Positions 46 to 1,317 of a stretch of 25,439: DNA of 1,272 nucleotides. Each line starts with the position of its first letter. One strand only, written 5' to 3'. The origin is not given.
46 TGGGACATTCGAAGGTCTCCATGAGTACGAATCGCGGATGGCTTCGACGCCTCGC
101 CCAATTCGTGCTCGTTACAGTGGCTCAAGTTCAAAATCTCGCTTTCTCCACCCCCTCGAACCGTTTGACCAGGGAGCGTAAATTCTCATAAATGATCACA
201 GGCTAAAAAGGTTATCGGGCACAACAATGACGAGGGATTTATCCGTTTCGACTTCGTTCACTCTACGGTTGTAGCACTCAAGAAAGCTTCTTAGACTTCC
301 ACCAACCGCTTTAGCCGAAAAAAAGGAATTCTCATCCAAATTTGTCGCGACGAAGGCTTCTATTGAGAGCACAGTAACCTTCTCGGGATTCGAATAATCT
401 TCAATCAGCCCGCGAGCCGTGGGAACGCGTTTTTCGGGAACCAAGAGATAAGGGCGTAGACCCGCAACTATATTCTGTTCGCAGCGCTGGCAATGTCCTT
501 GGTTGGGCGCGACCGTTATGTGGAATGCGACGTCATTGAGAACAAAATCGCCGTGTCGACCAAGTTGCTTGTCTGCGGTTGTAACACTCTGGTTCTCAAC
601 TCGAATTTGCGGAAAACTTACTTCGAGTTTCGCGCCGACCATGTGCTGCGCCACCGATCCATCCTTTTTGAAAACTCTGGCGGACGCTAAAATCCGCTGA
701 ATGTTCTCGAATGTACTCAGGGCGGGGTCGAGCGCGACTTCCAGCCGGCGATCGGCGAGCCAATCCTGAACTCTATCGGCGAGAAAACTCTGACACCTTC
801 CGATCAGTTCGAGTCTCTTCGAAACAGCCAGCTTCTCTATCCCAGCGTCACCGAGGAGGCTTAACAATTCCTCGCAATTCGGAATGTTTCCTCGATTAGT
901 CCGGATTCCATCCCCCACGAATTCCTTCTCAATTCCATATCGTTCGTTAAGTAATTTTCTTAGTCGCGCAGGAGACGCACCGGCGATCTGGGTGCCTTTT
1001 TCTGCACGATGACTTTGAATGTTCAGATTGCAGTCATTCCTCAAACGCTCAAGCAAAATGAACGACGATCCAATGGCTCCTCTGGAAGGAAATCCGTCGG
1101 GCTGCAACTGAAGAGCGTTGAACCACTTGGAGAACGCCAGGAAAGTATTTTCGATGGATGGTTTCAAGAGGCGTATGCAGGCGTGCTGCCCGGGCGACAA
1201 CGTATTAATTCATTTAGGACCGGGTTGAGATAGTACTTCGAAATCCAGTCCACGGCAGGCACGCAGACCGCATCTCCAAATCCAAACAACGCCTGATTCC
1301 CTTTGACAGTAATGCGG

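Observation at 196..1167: DUF4928-like gene translationally coupled to the Vsr-MTase: candidate uncharacterised restriction or anti-phage nuclease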

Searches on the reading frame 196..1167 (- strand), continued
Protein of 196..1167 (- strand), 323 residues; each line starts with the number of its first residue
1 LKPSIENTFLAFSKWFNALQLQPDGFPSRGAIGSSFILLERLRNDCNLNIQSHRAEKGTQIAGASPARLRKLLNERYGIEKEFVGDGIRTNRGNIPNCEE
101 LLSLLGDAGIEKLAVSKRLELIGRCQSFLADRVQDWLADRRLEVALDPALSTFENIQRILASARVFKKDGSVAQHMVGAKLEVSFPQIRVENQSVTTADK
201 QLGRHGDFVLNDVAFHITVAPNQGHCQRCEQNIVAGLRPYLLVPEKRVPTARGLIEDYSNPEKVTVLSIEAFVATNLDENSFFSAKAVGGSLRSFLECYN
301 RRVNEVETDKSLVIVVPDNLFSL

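Call 47: find_related_loci(query=A3, collection=genome_contigs, flank=5000)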
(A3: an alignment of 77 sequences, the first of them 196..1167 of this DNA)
Query A3 (323 aa) in genome_contigs; peptide patterns used: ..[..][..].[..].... (x = any residue, [..] = any of these).
600 stretches matched a pattern (row limit reached: there are more); 561 encode a relative of the query (tblastn E <= 1e-3); the best 80 are kept; 80 distinct loci.
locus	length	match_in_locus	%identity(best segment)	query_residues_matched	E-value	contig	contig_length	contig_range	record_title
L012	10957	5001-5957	43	1-322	8e-81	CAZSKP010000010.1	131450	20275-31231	MAG TPA_asm: uncultured bacterium isolate binchicken_co294_12 genome assembly, contig: NODE_231_length_131450_cov_7.7156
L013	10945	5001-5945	42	5-320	2e-79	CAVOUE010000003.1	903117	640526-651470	MAG: Nitrospirota bacterium isolate MFD10007.bin.2.159 genome assembly, contig: contig_23480, whole genome shotgun seque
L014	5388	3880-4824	38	6-320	9e-77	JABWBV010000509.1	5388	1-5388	MAG: Anaerolineales bacterium isolate MAG_39 scaffold_19197, whole genome shotgun sequence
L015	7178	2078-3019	41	1-320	3e-76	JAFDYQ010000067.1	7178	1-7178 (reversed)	MAG: Bacteroidetes bacterium isolate SZAS-59 LIN-388__67__length-7178, whole genome shotgun sequence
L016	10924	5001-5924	42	12-320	4e-76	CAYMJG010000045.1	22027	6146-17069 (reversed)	MAG TPA_asm: uncultured Eubacteriales bacterium isolate SRP192927_co2_99 genome assembly, contig: NODE_3519_length_22027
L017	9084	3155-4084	41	11-321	8e-76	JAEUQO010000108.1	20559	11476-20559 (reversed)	MAG: Acidobacteria bacterium isolate new MAG-253 k141_330114, whole genome shotgun sequence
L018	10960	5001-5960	42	2-320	2e-75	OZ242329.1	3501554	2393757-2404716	MAG: Chloroflexota bacterium isolate 2b2caabe-c752-47ff-af95-c7664a5aabd3 genome assembly, chromosome: 1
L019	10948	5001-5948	39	3-320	3e-75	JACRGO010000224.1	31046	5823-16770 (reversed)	MAG: Nitrospinota bacterium isolate NC_groundwater_1753_Pr3_B-0.1um_50_18 SR-2_scaffold_141_3868059, whole genome shotgu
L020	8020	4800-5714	42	15-320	3e-75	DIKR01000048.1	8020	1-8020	MAG TPA_asm: Desulfuromonadaceae bacterium UBA5613 UBA5613_contig_131157, whole genome shotgun sequence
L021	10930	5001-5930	41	12-322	3e-75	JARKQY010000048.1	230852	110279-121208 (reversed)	MAG: Bacillota bacterium isolate Reactor_metabat.58 k141_1058659, whole genome shotgun sequence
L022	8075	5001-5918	43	14-320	1e-74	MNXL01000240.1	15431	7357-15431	MAG: Anaerolineae bacterium CG2_30_64_16 cg2_3.0_scaffold_3623_c, whole genome shotgun sequence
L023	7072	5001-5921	41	12-320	2e-74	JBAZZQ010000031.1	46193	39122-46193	MAG: Phycisphaerae bacterium isolate SO_2017_GW3_2 scaffold_600_c1_OW296A_2017, whole genome shotgun sequence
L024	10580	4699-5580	44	25-320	4e-73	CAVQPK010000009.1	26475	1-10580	MAG: uncultured Acidobacteriota bacterium isolate MFD09964.bin.2.231 genome assembly, contig: contig_47160, whole genome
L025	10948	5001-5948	41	6-320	2e-72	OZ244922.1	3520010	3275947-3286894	MAG: Chloroflexota bacterium isolate ead8ffbb-32b5-46cb-8623-33c4fc8e8bc9 genome assembly, chromosome: 1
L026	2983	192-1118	41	12-320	5e-73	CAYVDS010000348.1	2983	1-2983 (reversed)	MAG TPA_asm: uncultured bacterium isolate binchicken_co232_148 genome assembly, contig: NODE_58722_length_2983_cov_5.379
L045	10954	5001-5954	41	5-320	1e-69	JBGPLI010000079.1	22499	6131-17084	MAG: Bryobacteraceae bacterium isolate OBJ_0618_7090110_266 k141_11343792_length_22499_cov_13.0000, whole genome shotgun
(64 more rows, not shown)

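Call 49: search_protein_families(library=pfam, alignment_id=A3, max_evalue=10)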
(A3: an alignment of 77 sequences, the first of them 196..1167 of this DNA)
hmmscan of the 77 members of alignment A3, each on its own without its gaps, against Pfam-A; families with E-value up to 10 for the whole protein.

A. member 1, window:196-1167:- (323 aa): 1 family
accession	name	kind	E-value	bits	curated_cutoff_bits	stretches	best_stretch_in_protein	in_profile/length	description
PF16280.10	DUF4928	-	6.8e-64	216.5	25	1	33-314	18-305/306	Domain of unknown function (DUF4928)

B. families by the number of members that match (of 77 scanned): 47 families (the first 25 are shown)
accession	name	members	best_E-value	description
PF16280.10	DUF4928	77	1.5e-111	Domain of unknown function (DUF4928)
PF22564.2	HAAS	2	0.091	HAAS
PF05133.19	SPP1_portal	1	0.0018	Phage portal protein, SPP1 Gp6-like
PF05004.19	IFRD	1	0.0051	Interferon-related developmental regulator (IFRD)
PF21693.2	SWT1_3rd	1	0.006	Transcriptional protein SWT1, C-terminal domain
PF23911.1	DUF7253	1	0.0061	Domain of unknown function (DUF7253)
PF01724.21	DUF29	1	0.022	Domain of unknown function DUF29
PF21391.3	tyr_de_CO2_C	1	0.027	Tyrosine decarboxylase, C-terminal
PF20334.3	DUF6629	1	0.03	Family of unknown function (DUF6629)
PF20711.2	DUF6825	1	0.034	Family of unknown function (DUF6825)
PF00543.27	P-II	1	0.035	Nitrogen regulatory protein P-II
PF16725.10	Nucleolin_bd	1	0.037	Nucleolin binding domain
PF08029.16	HisG_C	1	0.039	HisG, C-terminal domain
PF13864.11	Enkurin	1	0.039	Calmodulin-binding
PF09413.15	DUF2007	1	0.041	Putative prokaryotic signal transducing protein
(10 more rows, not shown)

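Call 69: search_protein_families(library=padloc, proteins=[L001:3953-4882:+, L002:3974-4966:+, L004:3962-4891:+, P0011, P0007, P0012, P0101, P0134, P0159, P0160], max_evalue=0.00001)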
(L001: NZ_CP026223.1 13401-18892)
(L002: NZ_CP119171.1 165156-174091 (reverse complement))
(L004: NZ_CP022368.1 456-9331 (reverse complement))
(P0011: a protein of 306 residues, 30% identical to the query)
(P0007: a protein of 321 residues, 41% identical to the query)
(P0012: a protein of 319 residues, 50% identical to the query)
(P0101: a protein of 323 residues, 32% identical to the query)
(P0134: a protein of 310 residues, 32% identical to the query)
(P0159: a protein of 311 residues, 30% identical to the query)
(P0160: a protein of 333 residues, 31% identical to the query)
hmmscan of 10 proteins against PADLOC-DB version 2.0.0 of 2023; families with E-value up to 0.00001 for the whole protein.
L001:3953-4882:+ (309 aa): 1 family
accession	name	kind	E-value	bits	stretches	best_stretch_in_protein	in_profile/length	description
PDLC03543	REase_II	-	1.8e-42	143.8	1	23-306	34-319/331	Type II restriction enzyme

L002:3974-4966:+ (330 aa): 1 family
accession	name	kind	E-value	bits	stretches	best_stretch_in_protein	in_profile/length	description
PDLC03543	REase_II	-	1.4e-164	545.2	1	3-327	3-327/331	Type II restriction enzyme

L004:3962-4891:+ (309 aa): 1 family
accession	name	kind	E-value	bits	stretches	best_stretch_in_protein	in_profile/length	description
PDLC03543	REase_II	-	1.5e-37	127.6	1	22-304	36-319/331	Type II restriction enzyme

P0011 (306 aa): 1 family
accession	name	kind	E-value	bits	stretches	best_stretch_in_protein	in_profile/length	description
PDLC03543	REase_II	-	4.3e-36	122.8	1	20-302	33-318/331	Type II restriction enzyme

P0007 (321 aa): 1 family
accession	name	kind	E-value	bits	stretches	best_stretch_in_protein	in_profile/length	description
PDLC03543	REase_II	-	1.2e-46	157.6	1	31-318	32-322/331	Type II restriction enzyme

P0012 (319 aa): 1 family
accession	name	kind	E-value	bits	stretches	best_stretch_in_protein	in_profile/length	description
PDLC03543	REase_II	-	8.2e-47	158.1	1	58-317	61-322/331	Type II restriction enzyme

P0101 (323 aa): 1 family
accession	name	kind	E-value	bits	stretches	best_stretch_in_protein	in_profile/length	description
PDLC03543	REase_II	-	2.6e-43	146.6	1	8-303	15-312/331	Type II restriction enzyme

P0134 (310 aa): 1 family
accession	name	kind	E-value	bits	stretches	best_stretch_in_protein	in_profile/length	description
PDLC03543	REase_II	-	3.7e-43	146.1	1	13-306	24-319/331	Type II restriction enzyme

P0159 (311 aa): 1 family
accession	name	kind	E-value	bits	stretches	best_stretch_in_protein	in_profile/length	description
PDLC03543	REase_II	-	3.1e-31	106.9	1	130-309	137-319/331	Type II restriction enzyme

P0160 (333 aa): 1 family
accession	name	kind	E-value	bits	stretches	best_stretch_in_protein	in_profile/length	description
PDLC03543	REase_II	-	5e-36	122.6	1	13-323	8-317/331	Type II restriction enzyme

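Call 100: search_protein_families(library=pfam, proteins=[L024:3949-5601:+, L024:2908-3729:+, L045:3933-4835:-, L045:3554-3943:+, L045:4986-5960:+, L045:2436-3566:+, L045:5962-6663:+], max_evalue=0.001)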
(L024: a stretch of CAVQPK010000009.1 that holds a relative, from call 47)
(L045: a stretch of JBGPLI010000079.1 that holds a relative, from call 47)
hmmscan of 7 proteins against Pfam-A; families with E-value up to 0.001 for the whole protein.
L024:3949-5601:+ (550 aa): 1 family
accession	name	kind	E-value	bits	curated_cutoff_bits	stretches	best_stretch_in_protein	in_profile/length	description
PF16280.10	DUF4928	-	5.2e-94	315.4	25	1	257-539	16-306/306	Domain of unknown function (DUF4928)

L024:2908-3729:+ (273 aa): 0 families

L045:3933-4835:- (300 aa): 1 family
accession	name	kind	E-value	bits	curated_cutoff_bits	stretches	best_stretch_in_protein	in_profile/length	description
PF13020.12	NOV_C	-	1.5e-11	44.7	22.1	1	199-269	16-86/91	Protein NO VEIN, C-terminal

L045:3554-3943:+ (129 aa): 1 family
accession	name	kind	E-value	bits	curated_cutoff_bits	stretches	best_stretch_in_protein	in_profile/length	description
PF03852.21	Vsr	-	6.2e-30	103.3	27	1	1-73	1-73/74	DNA mismatch endonuclease Vsr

L045:4986-5960:+ (324 aa): 1 family
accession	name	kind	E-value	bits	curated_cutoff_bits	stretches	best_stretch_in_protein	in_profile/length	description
PF16280.10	DUF4928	-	1.4e-85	287.7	25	1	16-318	1-306/306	Domain of unknown function (DUF4928)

L045:2436-3566:+ (376 aa): 0 families

L045:5962-6663:+ (233 aa): 0 families

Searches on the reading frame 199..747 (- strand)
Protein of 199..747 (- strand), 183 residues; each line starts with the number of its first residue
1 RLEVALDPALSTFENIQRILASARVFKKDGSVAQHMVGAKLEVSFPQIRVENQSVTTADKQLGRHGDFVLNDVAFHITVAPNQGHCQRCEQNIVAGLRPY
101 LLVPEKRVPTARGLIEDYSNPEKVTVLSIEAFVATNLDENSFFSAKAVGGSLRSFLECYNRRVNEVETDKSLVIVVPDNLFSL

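Call 91: predict_structure(alignment_id=A5)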
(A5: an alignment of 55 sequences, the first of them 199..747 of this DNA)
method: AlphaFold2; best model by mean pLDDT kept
length: 183 residues; sequences in the alignment: 55
mean_pLDDT: 95.9   pTM: 0.91
mean pLDDT of the five models: 95.9, 95.5, 95.5, 95.2, 95.0
residues with pLDDT >= 90: 171; 70-90: 6; 50-70: 6; < 50: 0
segments of 3 or more residues with pLDDT < 50: none
pLDDT, mean of each block of 10 residues (from residue 1): 97 98 98 98 97 83 88 98 98 98 99 98 98 97 96 98 98 97 78
secondary structure, 60 per line:
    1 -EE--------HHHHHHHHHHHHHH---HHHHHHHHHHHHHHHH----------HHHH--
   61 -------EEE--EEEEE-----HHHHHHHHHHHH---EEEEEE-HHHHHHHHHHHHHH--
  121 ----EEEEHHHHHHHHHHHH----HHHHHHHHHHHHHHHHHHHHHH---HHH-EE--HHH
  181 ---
elements in order: H12-25 H29-44 H55-58 E68-70 E73-77 H83-94 E98-103 H105-118 E125-128 H129-140 H145-166

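Call 94: fold_search(model_id=the predicted structure, library=pdb)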
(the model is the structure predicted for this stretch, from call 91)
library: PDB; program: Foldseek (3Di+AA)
matches with E <= 10: 906; with E <= 0.001: 0
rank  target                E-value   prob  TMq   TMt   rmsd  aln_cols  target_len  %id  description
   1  3dki_B                1.9e-01  0.33  0.26  0.17  12.6       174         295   16  2.1 A X-ray structure of CysM (Rv1336) from Mycobacterium tuberculosis an O-phosphoserine dependent cysteine synthase (released 2008-09-16)
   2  5i7a_C                1.9e-01  0.25  0.23  0.17  11.2       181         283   12  Mycobacterium tuberculosis CysM in complex with the Urea-scaffold inhibitor 1 [3-(3-(3,4-Dichlorophenyl)ureido)benzoic (released 2016-08-17)
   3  5i7o_B                2.0e-01  0.25  0.25  0.17  11.8       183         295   13  Mycobacterium tuberculosis CysM in complex with the Urea-scaffold inhibitor 7 [3-(3-(4-Chlorophenyl)ureido)benzoic aci (released 2016-08-17)
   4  3dwi_A                2.0e-01  0.23  0.24  0.16  11.7       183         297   14  Crystal structure of Mycobacterium tuberculosis CysM, the cysteine synthase B (released 2008-09-23)
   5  6d33_F                2.1e-01  0.47  0.25  0.22   9.5       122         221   13  Crystal structure of BH1352 2-deoxyribose-5-phosphate from Bacillus halodurans (released 2019-10-16)
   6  7nbg_BBB              2.2e-01  0.30  0.24  0.16  11.4       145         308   13  Crystal structure of human serine racemase in complex with DSiP fragment Z52314092, XChem fragment screen. (released 2021-03-03)
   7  7nbc_BBB              2.2e-01  0.25  0.25  0.16  13.7       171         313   13  Crystal structure of human serine racemase in complex with DSiP fragment Z2856434779, XChem fragment screen. (released 2021-03-03)
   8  8b9y_A                2.2e-01  0.21  0.21  0.15  11.2       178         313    7  Cysteine Synthase from Trypanosoma cruzi with PLP and OAS (released 2023-05-31)
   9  3zdx_D                2.2e-01  0.21  0.22  0.10  11.4       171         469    9  Integrin alphaIIB beta3 headpiece and RGD peptide complex (released 2013-06-05)
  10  5e6s_B                2.3e-01  0.21  0.23  0.11  11.4       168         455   10  Structures of leukocyte integrin aLB2: The aI domain, the headpiece, and the pocket for the internal ligand (released 2016-03-02)
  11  5i7o_C                2.6e-01  0.28  0.26  0.18  10.7       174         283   11  Mycobacterium tuberculosis CysM in complex with the Urea-scaffold inhibitor 7 [3-(3-(4-Chlorophenyl)ureido)benzoic aci (released 2016-08-17)
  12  6msw_B                2.7e-01  0.38  0.25  0.21   9.6       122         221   13  Crystal structure of BH1352 2-deoxyribose-5-phosphate from Bacillus halodurans, K184L mutant (released 2019-10-23)
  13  3dwg_B                2.7e-01  0.25  0.26  0.16  11.4       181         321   12  Crystal structure of a sulfur carrier protein complex found in the cysteine biosynthetic pathway of Mycobacterium tube (released 2008-09-23)
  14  6msw_F                2.9e-01  0.41  0.24  0.21   9.7       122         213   16  Crystal structure of BH1352 2-deoxyribose-5-phosphate from Bacillus halodurans, K184L mutant (released 2019-10-23)
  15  6msw_C                2.9e-01  0.38  0.25  0.22   9.5       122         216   13  Crystal structure of BH1352 2-deoxyribose-5-phosphate from Bacillus halodurans, K184L mutant (released 2019-10-23)
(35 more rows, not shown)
